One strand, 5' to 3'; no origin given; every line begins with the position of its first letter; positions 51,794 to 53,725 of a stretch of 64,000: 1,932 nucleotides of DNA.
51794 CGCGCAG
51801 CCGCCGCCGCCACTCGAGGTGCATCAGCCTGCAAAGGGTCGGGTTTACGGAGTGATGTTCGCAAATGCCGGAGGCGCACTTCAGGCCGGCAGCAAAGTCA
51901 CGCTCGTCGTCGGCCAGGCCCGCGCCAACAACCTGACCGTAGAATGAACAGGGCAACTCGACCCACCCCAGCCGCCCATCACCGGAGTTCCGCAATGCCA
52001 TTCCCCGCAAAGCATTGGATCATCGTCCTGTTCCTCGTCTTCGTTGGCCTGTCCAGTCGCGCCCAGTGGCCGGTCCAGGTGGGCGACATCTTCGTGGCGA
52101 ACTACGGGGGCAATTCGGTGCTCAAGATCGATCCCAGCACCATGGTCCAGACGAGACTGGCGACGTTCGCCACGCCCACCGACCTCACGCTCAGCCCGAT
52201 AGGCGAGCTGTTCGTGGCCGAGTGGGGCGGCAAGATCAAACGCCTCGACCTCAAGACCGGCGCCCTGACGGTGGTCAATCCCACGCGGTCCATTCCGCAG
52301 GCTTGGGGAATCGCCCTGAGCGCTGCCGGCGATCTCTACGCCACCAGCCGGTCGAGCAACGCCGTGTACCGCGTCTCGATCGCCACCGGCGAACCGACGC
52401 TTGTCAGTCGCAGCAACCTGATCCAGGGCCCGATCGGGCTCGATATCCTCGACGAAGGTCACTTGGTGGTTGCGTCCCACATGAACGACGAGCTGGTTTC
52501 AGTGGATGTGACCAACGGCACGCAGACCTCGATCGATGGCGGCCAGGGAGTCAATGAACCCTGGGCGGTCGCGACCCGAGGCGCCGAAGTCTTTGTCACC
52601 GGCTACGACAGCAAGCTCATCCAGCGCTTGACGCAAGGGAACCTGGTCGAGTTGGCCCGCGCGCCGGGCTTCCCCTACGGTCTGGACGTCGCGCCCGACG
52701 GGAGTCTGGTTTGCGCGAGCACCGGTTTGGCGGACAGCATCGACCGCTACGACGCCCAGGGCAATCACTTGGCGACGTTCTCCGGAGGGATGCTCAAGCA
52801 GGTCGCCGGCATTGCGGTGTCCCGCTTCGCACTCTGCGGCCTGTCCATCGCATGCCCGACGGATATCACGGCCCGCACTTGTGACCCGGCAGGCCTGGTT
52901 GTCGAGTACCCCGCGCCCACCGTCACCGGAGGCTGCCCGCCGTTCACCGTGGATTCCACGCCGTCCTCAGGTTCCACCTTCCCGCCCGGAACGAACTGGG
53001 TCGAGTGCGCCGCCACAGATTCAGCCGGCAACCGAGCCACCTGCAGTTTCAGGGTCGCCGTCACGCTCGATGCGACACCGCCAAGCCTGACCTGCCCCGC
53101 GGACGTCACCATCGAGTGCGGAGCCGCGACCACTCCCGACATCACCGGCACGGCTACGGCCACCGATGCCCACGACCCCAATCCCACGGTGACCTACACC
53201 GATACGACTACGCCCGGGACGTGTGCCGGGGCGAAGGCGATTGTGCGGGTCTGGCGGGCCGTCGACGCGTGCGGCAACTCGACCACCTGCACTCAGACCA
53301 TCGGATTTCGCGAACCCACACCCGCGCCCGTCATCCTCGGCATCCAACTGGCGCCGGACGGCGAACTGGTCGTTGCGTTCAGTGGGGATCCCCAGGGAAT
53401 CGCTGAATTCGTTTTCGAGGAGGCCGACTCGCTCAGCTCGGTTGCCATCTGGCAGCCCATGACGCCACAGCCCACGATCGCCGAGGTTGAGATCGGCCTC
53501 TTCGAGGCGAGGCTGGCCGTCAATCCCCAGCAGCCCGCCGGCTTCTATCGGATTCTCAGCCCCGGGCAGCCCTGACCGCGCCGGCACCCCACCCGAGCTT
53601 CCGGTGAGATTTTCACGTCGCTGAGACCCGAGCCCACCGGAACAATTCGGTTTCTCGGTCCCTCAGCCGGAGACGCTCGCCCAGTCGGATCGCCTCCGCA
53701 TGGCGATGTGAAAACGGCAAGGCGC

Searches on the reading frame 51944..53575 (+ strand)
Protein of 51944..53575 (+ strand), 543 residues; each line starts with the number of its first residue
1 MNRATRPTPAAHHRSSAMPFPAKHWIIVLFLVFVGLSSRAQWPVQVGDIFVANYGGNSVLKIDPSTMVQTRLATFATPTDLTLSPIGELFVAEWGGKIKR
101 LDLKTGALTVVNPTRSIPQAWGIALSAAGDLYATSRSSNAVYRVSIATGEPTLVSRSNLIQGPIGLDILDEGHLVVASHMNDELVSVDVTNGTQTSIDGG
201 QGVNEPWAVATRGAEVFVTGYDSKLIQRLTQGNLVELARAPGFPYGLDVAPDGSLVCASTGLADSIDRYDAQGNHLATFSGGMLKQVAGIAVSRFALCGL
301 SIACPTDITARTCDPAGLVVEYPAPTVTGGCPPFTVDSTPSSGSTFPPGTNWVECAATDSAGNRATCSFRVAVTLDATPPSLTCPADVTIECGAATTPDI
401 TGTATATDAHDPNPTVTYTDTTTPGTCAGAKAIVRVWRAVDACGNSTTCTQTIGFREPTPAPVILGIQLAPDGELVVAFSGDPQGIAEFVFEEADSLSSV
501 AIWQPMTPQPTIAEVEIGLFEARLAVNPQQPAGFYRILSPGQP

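Call 51: search_protein_families(library=pfam, proteins=[window:51944-53575:+], max_evalue=0.0001)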
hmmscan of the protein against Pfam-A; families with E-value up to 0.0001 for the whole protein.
window:51944-53575:+ (543 aa): 2 families
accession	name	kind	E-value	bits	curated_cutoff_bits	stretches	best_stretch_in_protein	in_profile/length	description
PF02494.22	HYR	-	3.7e-11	43.6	21.7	1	303-373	9-81/81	HYR domain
PF21959.2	DUF6923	-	1.5e-06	28.6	27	1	47-157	98-219/234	Repeat of unknown function (DUF6923)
